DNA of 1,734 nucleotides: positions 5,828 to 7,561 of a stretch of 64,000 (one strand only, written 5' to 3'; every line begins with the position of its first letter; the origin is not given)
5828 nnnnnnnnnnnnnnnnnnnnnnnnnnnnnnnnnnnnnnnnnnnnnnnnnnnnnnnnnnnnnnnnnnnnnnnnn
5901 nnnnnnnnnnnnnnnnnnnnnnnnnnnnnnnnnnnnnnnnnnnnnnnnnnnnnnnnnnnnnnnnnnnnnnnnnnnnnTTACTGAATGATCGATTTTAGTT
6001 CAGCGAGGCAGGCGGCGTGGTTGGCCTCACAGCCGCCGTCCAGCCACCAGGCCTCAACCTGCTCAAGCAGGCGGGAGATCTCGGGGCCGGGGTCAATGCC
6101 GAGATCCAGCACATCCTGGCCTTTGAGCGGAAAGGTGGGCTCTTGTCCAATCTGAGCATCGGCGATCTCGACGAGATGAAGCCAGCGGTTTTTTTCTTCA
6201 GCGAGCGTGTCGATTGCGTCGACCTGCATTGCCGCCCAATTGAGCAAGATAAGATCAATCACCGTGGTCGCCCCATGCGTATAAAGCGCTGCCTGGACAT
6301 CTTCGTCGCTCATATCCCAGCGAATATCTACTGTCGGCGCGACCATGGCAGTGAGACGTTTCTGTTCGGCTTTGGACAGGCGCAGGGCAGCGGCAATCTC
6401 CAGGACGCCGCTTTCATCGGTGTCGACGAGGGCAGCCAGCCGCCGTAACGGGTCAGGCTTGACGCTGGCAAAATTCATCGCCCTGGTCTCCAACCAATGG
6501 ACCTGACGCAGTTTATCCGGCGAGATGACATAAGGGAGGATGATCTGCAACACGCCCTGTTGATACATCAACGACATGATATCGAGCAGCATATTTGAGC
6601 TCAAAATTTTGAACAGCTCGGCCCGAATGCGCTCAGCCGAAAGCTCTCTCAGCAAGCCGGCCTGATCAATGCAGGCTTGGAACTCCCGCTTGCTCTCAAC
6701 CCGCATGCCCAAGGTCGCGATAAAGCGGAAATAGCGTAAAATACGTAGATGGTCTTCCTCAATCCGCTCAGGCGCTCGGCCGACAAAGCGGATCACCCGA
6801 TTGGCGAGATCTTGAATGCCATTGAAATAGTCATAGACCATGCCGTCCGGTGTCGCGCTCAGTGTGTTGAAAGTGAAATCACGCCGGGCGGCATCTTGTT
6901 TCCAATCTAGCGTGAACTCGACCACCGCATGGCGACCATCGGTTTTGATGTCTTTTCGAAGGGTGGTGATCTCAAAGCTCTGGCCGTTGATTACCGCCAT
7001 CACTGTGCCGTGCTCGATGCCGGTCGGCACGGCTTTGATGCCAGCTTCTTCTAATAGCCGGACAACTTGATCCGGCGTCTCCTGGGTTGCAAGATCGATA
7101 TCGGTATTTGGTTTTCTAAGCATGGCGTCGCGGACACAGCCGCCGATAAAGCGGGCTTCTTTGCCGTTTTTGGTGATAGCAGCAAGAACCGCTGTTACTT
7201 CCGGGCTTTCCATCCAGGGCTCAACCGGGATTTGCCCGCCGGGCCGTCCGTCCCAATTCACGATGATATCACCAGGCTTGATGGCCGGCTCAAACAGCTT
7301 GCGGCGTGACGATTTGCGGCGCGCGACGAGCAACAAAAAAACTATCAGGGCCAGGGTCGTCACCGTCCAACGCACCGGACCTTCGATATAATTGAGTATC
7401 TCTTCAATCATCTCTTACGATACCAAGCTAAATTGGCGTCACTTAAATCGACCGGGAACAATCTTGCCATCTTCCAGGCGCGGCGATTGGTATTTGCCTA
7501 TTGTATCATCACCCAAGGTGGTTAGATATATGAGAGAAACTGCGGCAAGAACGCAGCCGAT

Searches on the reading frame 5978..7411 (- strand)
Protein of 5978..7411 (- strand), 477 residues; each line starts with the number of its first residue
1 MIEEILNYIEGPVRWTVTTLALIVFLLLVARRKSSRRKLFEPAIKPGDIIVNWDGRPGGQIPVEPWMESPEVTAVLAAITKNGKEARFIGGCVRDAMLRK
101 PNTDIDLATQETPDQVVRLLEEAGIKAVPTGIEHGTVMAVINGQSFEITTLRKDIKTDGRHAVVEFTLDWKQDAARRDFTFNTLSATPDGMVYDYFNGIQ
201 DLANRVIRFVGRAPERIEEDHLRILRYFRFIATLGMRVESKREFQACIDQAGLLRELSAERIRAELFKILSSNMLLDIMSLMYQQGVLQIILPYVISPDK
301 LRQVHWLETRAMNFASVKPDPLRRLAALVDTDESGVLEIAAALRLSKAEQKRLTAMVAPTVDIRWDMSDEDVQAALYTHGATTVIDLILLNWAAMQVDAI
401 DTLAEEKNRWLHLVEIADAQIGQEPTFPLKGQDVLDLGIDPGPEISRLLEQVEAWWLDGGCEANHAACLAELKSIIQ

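Call 27: find_related_loci(query=window:5978-7411:-, collection=genome_contigs, flank=10000)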
Query window:5978-7411:- (477 aa) in genome_contigs; peptide patterns used: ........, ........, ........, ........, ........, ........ (x = any residue, [..] = any of these).
60 stretches matched a pattern; 11 encode a relative of the query (tblastn E <= 1e-3); 11 distinct loci.
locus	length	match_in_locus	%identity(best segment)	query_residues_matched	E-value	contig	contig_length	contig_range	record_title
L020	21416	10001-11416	70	1-471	0e+0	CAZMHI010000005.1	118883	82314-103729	MAG TPA_asm: uncultured Rhodospirillaceae bacterium isolate SRP077602_co11_112 genome assembly, contig: NODE_57_length_1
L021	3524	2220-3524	70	1-439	0e+0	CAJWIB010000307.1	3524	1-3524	MAG TPA_asm: uncultured Rhodospirillaceae bacterium isolate ERR598946_bin.11_MetaBAT_v2.12.1_MAG genome assembly, contig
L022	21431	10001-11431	70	1-476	0e+0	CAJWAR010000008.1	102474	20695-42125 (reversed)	MAG TPA_asm: uncultured Rhodospirillaceae bacterium isolate ERR599062_bin.37_MetaBAT_v2.12.1_MAG genome assembly, contig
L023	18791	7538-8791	59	59-476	9e-172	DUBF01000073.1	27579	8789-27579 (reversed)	MAG TPA_asm: Rhodospirillales bacterium isolate UWMA-0295 NODE_2368_length_27579_cov_0.118486, whole genome shotgun sequ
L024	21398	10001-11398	57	7-473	2e-164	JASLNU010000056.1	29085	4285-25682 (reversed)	MAG: Rhodospirillales bacterium isolate Arabian11_MAG_19 c_000000699017, whole genome shotgun sequence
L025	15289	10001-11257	56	59-477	3e-159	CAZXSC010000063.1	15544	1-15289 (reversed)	MAG TPA_asm: uncultured Rhodospirillaceae bacterium isolate SRP077602_co4_671 genome assembly, contig: NODE_6690_length_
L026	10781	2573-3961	52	14-477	1e-153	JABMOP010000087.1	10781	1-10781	MAG: Rhodospirillales bacterium isolate bin.359 k141_1203711, whole genome shotgun sequence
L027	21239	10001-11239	54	59-473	1e-140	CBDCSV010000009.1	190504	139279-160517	MAG: Rhodospirillales bacterium isolate 4a57bf92-28fb-45f7-8c73-8ba1c5cb0e23 genome assembly, contig: contig_9, whole ge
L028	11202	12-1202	55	75-473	1e-134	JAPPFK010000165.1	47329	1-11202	MAG: Rhodospirillales bacterium isolate RHO1_bin_29 NODE_1601_length_47329_cov_5.870838, whole genome shotgun sequence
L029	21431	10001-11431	70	1-476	0e+0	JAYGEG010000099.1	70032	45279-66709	MAG: Rhodospirillales bacterium isolate OC3_3000m_MAG_266 OC3_3000m_contig_1739894, whole genome shotgun sequence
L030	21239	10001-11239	54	59-473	2e-140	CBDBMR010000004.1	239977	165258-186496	MAG: Rhodospirillales bacterium isolate e27e2cbc-abdb-4762-b094-4e72ea50ec95 genome assembly, contig: contig_4, whole ge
